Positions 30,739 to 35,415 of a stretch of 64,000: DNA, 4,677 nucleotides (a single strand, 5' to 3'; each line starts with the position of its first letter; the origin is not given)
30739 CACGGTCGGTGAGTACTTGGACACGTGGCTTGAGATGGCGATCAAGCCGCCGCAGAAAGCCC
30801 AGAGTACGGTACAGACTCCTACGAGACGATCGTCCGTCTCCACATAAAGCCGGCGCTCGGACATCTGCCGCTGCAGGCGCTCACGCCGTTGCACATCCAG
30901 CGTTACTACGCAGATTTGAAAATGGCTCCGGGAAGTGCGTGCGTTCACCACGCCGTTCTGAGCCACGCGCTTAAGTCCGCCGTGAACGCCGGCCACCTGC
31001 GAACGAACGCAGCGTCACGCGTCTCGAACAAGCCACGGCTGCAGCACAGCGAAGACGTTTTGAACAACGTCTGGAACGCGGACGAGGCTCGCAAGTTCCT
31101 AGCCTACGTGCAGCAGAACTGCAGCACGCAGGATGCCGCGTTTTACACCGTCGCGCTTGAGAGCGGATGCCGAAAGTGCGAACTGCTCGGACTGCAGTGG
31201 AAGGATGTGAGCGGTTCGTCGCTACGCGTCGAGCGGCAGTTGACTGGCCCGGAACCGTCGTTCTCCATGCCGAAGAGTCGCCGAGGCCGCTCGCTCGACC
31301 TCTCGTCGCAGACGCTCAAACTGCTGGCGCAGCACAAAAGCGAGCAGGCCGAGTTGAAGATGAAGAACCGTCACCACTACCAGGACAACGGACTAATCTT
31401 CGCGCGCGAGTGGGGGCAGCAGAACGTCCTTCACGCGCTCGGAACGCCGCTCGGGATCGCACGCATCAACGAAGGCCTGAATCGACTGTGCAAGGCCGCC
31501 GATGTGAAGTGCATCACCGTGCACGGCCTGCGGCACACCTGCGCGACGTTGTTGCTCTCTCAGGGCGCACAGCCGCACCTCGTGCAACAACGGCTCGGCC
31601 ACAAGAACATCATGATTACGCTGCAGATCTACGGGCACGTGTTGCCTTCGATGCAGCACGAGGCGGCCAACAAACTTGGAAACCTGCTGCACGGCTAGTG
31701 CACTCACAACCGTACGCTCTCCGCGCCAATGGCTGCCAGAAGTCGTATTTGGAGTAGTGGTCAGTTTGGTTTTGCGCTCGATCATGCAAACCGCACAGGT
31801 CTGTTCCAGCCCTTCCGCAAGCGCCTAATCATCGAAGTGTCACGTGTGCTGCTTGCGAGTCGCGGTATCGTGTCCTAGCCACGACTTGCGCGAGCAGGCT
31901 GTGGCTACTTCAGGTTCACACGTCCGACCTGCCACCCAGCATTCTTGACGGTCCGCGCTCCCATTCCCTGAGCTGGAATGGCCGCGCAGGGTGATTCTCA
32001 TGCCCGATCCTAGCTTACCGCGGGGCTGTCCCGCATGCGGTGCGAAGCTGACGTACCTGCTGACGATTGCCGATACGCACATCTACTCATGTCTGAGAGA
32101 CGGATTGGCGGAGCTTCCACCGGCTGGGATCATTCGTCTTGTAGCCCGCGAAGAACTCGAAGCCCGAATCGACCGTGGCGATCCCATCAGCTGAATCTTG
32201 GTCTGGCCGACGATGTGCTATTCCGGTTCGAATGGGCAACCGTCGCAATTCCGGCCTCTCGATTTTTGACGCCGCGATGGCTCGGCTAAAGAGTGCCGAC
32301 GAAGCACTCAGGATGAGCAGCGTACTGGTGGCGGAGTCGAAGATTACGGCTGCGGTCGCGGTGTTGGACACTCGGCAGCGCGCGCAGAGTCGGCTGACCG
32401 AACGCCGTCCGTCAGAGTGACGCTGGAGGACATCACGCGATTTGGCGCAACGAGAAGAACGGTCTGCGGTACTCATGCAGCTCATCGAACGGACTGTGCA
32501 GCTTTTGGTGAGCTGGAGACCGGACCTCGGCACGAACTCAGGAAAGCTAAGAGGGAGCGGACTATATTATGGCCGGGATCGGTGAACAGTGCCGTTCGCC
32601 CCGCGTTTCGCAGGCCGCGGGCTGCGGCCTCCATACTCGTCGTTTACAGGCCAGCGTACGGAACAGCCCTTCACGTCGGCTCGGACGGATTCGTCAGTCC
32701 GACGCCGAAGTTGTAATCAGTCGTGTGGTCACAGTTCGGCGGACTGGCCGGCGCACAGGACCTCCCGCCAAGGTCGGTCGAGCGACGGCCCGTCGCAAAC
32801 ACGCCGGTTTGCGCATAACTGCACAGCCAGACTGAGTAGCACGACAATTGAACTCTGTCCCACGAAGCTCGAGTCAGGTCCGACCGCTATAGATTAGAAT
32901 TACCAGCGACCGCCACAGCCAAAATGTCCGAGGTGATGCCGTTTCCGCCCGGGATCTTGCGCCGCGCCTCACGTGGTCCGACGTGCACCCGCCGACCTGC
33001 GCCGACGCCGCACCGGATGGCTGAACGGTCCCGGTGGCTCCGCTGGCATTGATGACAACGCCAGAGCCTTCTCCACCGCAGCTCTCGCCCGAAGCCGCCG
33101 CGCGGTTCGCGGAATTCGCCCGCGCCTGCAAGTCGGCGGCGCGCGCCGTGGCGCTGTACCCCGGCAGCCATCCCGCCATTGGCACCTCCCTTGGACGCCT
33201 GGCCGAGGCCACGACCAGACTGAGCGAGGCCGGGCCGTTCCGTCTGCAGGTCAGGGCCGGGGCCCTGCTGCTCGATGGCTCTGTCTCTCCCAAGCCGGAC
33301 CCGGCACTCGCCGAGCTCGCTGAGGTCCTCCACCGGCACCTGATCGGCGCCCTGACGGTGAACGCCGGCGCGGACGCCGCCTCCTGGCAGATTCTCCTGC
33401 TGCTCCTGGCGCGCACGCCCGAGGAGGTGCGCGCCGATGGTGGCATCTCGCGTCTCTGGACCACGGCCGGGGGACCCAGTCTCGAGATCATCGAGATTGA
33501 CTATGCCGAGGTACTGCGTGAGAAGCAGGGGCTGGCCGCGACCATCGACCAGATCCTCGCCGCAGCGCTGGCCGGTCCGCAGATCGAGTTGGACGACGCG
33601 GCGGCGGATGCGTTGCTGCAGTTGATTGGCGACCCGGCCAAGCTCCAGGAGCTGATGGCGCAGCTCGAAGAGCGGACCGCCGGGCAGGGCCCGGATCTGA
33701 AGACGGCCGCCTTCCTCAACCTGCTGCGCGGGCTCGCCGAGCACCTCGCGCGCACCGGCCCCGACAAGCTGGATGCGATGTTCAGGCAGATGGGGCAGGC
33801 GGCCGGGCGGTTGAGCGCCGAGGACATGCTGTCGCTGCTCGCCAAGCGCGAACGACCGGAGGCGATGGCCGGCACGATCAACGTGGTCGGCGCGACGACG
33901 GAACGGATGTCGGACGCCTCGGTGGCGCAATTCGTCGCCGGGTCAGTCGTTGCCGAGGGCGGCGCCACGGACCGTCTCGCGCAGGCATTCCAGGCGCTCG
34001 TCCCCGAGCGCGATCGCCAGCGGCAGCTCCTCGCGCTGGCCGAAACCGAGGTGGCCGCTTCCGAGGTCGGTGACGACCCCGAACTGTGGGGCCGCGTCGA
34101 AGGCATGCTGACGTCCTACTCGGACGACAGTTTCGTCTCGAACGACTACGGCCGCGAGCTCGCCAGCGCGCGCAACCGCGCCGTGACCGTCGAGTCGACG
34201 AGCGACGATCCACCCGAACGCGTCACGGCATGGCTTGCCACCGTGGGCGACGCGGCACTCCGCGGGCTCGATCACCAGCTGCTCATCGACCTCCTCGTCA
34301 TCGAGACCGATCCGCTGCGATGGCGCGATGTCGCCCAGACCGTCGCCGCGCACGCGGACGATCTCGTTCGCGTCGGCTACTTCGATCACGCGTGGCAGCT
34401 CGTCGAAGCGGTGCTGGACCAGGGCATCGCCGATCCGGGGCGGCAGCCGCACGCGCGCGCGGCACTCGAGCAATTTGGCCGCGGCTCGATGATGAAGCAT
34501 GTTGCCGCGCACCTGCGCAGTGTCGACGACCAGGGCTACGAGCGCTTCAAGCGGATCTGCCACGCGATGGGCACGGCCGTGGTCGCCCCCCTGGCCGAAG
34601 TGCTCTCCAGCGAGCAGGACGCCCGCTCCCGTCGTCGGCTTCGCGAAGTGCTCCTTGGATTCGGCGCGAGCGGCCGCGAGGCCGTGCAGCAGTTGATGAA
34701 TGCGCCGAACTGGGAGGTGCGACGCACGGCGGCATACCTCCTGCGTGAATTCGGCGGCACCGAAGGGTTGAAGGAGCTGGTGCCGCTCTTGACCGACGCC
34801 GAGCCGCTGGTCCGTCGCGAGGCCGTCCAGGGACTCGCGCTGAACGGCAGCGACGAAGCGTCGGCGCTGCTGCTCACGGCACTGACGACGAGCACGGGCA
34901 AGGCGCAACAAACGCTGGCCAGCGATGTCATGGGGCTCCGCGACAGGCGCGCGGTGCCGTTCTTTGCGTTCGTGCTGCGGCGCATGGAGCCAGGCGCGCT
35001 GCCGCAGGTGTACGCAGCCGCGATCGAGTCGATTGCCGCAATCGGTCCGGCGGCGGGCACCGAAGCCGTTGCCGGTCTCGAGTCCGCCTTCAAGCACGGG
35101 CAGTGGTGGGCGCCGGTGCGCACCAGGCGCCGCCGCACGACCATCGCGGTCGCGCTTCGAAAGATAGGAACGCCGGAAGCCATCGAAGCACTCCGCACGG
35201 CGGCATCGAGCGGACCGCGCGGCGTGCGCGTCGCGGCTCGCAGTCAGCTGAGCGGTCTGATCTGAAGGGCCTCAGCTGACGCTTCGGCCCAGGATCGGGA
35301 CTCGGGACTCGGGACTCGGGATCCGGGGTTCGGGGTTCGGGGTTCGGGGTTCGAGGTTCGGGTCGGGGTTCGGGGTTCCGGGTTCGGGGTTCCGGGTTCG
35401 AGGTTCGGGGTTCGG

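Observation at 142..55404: A multi-family heptanucleotide tandem-repeat system occupies nearly every native intergenic spacer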

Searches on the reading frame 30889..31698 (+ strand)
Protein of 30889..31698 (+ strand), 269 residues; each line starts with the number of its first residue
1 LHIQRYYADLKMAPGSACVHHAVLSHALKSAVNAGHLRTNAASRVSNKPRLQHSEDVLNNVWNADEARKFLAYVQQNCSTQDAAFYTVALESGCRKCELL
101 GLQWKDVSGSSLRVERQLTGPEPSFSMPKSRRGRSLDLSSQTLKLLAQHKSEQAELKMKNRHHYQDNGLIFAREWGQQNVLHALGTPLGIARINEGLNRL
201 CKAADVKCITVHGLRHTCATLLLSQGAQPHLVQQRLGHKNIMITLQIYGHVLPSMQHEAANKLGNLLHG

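Call 48: search_protein_families(library=pfam, proteins=[window:30889-31698:+], max_evalue=0.001)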
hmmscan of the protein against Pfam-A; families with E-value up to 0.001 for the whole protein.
window:30889-31698:+ (269 aa): 1 family
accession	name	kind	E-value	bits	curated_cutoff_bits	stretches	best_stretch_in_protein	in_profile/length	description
PF00589.27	Phage_integrase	-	6.1e-23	81.9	27.1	1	63-252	4-169/172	Phage integrase family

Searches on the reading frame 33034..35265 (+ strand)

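Call 9: search_protein_families(library=ncbifam, proteins=[window:33034-35265:+])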
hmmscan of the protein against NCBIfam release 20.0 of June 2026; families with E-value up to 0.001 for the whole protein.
window:33034-35265:+ (743 aa): 1 family
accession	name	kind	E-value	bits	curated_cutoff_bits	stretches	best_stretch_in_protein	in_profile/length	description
NF045915.1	PhycobilmeDegNblB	equivalog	0.00077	19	300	0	549-634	4-92/214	phycobilisome degradation protein NblB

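Call 52: search_protein_families(library=pfam, proteins=[window:33034-35265:+], max_evalue=0.001)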
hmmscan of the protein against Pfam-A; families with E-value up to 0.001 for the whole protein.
window:33034-35265:+ (743 aa): 3 families
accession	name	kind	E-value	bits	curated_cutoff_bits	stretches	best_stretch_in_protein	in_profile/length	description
PF13646.12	HEAT_2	-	6.2e-16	58.9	27.7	2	551-621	5-75/88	HEAT repeats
PF03130.22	HEAT_PBS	-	6.8e-07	29.6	20.9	0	703-724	4-25/27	PBS lyase HEAT-like repeat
PF02985.28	HEAT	-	2.3e-06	27.7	23.5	0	550-573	4-27/31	HEAT repeat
